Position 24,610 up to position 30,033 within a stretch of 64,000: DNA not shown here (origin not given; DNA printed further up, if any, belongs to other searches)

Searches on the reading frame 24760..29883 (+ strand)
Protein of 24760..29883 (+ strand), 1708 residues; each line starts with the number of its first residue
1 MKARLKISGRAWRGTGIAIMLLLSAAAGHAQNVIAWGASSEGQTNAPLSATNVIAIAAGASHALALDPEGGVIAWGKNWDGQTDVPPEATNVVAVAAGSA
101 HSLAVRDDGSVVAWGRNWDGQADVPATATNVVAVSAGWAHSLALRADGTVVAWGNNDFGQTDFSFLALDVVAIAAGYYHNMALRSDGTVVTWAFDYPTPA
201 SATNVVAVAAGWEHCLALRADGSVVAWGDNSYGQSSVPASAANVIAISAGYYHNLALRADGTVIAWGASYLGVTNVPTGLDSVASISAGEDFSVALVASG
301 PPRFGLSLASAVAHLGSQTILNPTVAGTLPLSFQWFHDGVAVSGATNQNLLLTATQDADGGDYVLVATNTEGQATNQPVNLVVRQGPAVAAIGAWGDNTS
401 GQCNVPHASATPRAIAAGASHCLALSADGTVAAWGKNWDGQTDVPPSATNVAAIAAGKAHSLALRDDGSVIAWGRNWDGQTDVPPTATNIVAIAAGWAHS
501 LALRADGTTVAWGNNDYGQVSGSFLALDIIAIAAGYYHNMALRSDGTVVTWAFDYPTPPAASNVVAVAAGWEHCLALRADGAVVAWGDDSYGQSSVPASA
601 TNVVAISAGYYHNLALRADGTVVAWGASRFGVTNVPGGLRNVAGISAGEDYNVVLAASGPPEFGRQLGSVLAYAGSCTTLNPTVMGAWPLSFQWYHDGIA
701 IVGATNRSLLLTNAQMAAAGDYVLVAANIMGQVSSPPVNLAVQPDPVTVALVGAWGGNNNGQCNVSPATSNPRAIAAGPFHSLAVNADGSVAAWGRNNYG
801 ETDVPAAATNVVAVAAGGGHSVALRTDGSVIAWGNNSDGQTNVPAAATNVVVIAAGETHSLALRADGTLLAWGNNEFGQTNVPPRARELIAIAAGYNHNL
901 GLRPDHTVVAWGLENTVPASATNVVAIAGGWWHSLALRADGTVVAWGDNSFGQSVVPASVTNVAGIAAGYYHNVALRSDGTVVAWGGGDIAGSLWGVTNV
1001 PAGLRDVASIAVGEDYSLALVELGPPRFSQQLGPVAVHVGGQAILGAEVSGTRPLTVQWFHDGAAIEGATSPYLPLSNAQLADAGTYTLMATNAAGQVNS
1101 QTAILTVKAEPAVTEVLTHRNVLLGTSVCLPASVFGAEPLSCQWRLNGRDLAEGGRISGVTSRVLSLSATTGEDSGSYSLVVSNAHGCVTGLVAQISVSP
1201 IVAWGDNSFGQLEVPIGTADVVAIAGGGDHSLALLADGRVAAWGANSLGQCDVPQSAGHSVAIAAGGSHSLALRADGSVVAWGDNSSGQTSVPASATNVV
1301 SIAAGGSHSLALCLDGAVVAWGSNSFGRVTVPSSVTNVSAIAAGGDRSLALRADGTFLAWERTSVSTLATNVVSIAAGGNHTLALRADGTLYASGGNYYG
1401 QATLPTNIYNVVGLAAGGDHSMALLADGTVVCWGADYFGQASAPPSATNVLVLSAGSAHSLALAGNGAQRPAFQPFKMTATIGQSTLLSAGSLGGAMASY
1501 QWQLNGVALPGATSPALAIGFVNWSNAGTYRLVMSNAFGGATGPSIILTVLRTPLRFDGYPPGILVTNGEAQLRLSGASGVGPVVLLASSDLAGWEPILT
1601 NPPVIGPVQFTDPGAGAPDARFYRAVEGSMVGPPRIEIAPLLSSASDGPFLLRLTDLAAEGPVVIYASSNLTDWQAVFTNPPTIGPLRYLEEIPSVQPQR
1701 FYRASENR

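Call 13: search_protein_families(library=pfam, proteins=[window:24760-29883:+], max_evalue=0.001)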
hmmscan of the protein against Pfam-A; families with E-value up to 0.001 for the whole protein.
window:24760-29883:+ (1708 aa): 10 families
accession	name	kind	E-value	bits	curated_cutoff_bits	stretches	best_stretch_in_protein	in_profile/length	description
PF13540.12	RCC1_2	-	1.9e-219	705.4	22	23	205-234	1-30/30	Regulator of chromosome condensation (RCC1) repeat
PF25390.1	WD40_RLD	-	1.5e-171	571.1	150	6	755-1022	5-315/363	RCC1-like domain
PF07679.22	I-set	-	8.7e-34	115.9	23.7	3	1026-1102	1-86/90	Immunoglobulin I-set domain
PF13927.12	Ig_3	-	4.9e-28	97.9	30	2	1025-1093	1-78/78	Immunoglobulin domain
PF00415.24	RCC1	-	6.2e-21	75.2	21.7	0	1365-1385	29-50/50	Regulator of chromosome condensation (RCC1) repeat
PF13895.12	Ig_2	-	1e-20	74.1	27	2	312-383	10-79/79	Immunoglobulin domain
PF00047.31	ig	-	1.1e-09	38.9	21.8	0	1034-1100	2-79/81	Immunoglobulin domain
PF25384.1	Alsin_RLD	-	1.6e-07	31.4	100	0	1297-1329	275-307/405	Alsin RCC1-like domain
PF11465.14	Receptor_2B4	-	8.1e-07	29.7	21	0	1076-1102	75-101/108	Natural killer cell receptor 2B4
PF07686.23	V-set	-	9e-05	23.1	26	0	1072-1107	73-108/109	Immunoglobulin V-set domain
